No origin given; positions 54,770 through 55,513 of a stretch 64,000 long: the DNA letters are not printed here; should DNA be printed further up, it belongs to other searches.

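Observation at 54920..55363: SET-domain methyltransferase in a minimal bacterial genome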

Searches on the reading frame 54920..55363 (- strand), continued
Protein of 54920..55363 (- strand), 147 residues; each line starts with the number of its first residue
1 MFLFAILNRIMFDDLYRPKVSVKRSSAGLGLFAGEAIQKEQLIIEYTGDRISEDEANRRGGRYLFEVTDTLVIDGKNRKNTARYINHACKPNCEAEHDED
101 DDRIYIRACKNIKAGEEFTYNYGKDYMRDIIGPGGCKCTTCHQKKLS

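Call 59: search_solved_structures(query=A1, max_evalue=0.001, show_alignments=1)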
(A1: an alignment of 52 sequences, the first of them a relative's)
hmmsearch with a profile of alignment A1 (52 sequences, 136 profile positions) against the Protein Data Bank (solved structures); distinct sequences matched with E-value up to 0.001: 149 (the best 60 are shown).
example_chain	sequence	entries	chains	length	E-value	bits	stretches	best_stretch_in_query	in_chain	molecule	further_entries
4z4p_A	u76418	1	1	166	6.9e-25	90.9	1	7-129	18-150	Histone-lysine N-methyltransferase 2D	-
9yle_K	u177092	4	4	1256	1.3e-23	86.8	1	7-129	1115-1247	[histone H3]-lysine(4) N-methyltransferase,Histone-lysine N-methyltransferase 2D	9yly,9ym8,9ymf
9yl3_K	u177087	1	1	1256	1.3e-23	86.8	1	7-129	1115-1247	[histone H3]-lysine(4) N-methyltransferase,Histone-lysine N-methyltransferase 2D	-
5f6k_C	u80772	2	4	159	1.5e-23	86.6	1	5-130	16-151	Histone-lysine N-methyltransferase 2C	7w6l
5f59_A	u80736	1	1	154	1.6e-23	86.5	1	5-130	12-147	Histone-lysine N-methyltransferase 2C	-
6kiw_K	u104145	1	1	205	3.6e-23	85.4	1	5-130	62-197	Histone-lysine N-methyltransferase 2C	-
6bx3_E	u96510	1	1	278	6.7e-22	81.2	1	4-128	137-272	Histone-lysine N-methyltransferase, H3 lysine-4 specific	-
6ven_N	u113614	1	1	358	1e-21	80.7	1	4-128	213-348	Histone-lysine N-methyltransferase, H3 lysine-4 specific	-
6chg_C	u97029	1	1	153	4.3e-21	78.6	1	6-128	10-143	Histone-lysine N-methyltransferase, H3 lysine-4 specific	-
2w5y_A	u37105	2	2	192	1.5e-20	76.9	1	6-130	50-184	HISTONE-LYSINE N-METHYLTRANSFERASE HRX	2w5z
7u5v_A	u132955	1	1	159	1.6e-20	76.8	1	10-129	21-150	Histone-lysine N-methyltransferase 2A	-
6kiu_K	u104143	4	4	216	2.1e-20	76.4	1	6-130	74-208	Histone-lysine N-methyltransferase 2A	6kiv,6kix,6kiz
6ugm_M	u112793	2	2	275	2.2e-20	76.3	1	7-128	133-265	Histone-lysine N-methyltransferase, H3 lysine-4 specific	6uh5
7ud5_K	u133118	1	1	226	2.4e-20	76.2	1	6-130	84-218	cDNA FLJ56846, highly similar to Zinc finger protein HRX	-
7bre_B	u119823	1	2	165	1.1e-19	74.1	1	6-129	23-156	Histone-lysine N-methyltransferase 2B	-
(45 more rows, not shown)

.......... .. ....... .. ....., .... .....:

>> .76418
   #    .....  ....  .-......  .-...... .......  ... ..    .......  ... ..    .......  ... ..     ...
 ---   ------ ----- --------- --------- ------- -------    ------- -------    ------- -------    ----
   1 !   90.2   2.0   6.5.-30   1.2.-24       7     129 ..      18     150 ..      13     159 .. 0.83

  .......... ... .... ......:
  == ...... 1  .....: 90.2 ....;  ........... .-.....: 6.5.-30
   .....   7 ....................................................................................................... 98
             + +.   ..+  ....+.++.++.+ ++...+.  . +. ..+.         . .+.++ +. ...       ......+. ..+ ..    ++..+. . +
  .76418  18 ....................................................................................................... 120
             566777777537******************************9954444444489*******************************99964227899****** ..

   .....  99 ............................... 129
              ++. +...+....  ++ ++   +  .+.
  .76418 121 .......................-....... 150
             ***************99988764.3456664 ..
